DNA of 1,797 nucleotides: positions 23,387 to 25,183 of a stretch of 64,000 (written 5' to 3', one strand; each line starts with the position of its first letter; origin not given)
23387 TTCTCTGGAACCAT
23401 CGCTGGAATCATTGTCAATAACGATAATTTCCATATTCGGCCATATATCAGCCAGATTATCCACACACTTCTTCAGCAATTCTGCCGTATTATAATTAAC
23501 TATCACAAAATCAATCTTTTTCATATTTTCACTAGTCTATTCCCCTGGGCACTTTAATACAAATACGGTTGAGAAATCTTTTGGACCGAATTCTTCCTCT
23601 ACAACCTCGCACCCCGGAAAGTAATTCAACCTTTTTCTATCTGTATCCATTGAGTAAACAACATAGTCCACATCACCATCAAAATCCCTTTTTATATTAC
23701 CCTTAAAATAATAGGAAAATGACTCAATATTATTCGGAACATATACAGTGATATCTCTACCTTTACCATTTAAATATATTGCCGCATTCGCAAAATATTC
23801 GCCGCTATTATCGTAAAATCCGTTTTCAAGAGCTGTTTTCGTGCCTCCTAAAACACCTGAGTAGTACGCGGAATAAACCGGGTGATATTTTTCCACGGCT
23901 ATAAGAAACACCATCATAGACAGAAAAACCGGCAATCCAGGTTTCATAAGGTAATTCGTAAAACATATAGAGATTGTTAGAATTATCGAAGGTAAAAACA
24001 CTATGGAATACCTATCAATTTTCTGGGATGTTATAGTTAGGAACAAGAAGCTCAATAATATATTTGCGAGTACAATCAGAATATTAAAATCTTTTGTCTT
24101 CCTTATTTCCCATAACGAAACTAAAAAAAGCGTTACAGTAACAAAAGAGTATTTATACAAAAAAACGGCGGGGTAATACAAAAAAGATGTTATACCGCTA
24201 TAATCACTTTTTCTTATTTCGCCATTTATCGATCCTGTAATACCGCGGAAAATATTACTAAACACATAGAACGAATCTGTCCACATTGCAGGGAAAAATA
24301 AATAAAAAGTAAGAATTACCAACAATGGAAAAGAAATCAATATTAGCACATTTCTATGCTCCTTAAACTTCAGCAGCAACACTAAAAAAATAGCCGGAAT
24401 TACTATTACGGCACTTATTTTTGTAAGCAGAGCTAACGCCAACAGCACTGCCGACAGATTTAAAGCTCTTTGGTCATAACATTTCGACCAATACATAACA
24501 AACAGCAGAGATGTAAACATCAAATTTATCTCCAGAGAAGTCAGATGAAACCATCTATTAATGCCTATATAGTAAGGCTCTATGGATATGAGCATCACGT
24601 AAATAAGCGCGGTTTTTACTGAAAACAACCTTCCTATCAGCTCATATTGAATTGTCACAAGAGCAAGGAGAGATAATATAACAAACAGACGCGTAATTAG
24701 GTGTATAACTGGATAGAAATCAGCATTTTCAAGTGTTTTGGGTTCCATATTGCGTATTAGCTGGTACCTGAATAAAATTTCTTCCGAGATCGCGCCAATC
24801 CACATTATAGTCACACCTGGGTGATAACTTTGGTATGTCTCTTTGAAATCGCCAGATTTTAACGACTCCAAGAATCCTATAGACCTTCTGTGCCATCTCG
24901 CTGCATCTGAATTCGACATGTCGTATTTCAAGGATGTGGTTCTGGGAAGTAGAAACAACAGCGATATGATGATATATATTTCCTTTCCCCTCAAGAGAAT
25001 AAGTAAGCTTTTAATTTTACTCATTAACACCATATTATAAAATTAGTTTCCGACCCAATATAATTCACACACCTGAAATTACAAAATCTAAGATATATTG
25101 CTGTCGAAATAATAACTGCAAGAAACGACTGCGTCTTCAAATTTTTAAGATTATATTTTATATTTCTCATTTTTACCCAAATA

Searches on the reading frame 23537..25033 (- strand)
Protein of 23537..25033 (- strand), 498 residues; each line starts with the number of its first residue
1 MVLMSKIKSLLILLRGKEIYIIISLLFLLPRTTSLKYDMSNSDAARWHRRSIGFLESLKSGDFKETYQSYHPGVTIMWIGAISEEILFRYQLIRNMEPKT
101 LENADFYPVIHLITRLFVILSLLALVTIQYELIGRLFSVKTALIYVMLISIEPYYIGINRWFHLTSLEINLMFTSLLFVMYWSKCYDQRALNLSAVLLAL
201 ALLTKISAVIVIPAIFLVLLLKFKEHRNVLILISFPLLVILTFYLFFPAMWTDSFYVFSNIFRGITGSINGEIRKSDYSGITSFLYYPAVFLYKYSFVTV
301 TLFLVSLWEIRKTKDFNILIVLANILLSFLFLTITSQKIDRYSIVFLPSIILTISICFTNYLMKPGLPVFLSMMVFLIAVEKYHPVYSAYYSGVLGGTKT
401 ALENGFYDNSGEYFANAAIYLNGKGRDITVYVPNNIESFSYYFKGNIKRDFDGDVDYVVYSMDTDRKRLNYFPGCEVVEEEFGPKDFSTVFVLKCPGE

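Call 3: search_protein_families(library=pfam, proteins=[window:23537-25033:-], max_evalue=0.01)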
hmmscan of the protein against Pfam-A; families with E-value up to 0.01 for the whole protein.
window:23537-25033:- (498 aa): 2 families
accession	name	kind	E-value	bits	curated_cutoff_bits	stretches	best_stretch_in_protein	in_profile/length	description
PF13231.12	PMT_2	-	9.2e-06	26.4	26.1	1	115-249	25-158/160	Dolichyl-phosphate-mannose-protein mannosyltransferase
PF03901.23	Glyco_transf_22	-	0.00016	21.4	23.8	1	111-377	80-354/414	Alg9-like mannosyltransferase family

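Call 9: search_protein_families(library=ncbifam, proteins=[window:23537-25033:-], max_evalue=0.01)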
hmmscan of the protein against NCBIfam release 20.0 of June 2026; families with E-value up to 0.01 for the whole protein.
window:23537-25033:- (498 aa): 0 families

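Call 26: find_homologous_proteins(query=A2, max_evalue=0.00001)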
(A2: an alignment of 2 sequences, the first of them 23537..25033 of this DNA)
Query A2 (2 sequences) (498 aa, profile of the alignment): 239 proteins with E <= 0.00001 among 8000 candidates; the best 120 are listed.
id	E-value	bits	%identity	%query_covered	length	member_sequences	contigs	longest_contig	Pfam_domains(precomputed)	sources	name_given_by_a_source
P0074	3.3e-261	886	100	99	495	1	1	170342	PF13231.13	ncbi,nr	ncbi:glycosyltransferase family 39 protein [Patescibacteria group bacterium]|nr:glycosyltransferase 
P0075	2.6e-112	395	48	96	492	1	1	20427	-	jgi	jgi:hypothetical protein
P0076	6.6e-106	374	44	95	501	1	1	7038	-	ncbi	-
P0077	7.4e-106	373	49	97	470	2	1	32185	PF13231.13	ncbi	ncbi:ArnT family glycosyltransferase [Patescibacteria group bacterium]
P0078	7.6e-106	373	47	95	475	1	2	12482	PF13231.13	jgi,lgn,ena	-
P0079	8.7e-106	373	44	94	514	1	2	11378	-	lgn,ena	-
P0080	1.0e-104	370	45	93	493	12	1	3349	PF13231.13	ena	-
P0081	1.4e-104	369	43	93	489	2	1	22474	-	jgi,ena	-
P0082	3.1e-104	368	46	92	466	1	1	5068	-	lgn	-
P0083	5.3e-103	364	47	94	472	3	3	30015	PF13231.13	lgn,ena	-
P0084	5.8e-103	364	46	97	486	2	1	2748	-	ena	-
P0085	2.4e-101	358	47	94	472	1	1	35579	PF13231.13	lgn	-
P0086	1.8e-100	356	43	95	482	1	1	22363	PF13231.13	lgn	-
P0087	3.5e-100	355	42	99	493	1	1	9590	PF13231.13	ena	-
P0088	3.6e-100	355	43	96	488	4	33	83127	PF13231.13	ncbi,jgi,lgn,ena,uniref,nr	ncbi:hypothetical protein A2380_03250 [candidate division WWE3 bacterium RIFOXYB1_FULL_43_24]|uniref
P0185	3.9e-77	279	27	90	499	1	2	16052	PF02366.25,PF13231.13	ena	-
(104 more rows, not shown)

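Call 37: search_solved_structures(query=A6, max_evalue=1, show_alignments=2)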
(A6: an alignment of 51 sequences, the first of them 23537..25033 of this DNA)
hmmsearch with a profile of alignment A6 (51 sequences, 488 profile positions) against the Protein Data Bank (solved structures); distinct sequences matched with E-value up to 1: 1.
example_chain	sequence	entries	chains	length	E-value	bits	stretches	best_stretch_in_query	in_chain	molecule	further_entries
5ezm_A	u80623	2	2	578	0.0013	20.9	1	168-361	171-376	4-amino-4-deoxy-L-arabinose transferase or related glycosyltransferases of PMT family | 4-amino-4-deoxy-L-arabinose (L-Ara4N) transferase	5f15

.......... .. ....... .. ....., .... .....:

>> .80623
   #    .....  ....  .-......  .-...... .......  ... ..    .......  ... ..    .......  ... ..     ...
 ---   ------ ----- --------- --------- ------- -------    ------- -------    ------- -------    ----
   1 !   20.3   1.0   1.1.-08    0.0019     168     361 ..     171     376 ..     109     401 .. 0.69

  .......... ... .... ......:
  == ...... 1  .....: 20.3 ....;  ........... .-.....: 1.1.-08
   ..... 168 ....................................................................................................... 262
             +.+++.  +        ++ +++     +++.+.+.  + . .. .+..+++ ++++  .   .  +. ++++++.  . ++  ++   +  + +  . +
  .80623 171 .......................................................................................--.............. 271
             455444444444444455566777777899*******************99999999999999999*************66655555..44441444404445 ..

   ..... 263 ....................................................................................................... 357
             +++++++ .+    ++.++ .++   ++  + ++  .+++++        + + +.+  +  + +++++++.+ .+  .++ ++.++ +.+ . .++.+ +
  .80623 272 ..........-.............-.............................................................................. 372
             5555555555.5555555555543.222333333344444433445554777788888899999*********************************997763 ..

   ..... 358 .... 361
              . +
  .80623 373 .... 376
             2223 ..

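Call 49: find_encoding_contigs(protein=P0185, flank=10000, max_places=2)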
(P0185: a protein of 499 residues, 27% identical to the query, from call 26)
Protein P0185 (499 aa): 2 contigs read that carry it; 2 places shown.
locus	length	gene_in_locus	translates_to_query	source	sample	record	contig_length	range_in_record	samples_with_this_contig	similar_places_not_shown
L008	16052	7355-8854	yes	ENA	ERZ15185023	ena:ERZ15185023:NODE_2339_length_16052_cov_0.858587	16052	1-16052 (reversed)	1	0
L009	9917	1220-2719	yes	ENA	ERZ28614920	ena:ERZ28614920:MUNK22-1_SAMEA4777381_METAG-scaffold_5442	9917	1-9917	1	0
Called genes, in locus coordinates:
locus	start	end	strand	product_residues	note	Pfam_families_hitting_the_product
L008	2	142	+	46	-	?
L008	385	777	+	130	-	PF09945:DUF2177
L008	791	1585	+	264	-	PF06966:DUF1295, PF02544:Steroid_dh, PF04191:PEMT (weak), PF04140:ICMT (weak)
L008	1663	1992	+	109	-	-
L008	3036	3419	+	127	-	-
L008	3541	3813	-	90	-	-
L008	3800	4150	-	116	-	PF18924:DUF5674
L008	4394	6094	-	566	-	PF09972:DUF2207, PF20990:DUF2207_C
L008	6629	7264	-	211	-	PF00702:Hydrolase, PF12710:HAD, PF13419:HAD_2, PF13242:Hydrolase_like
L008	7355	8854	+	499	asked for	PF02366:PMT (weak), PF13231:PMT_2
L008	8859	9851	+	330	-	-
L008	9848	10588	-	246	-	PF02585:PIG-L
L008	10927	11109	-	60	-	-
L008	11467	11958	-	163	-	-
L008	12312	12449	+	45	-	-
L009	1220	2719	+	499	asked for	PF02366:PMT (weak), PF13231:PMT_2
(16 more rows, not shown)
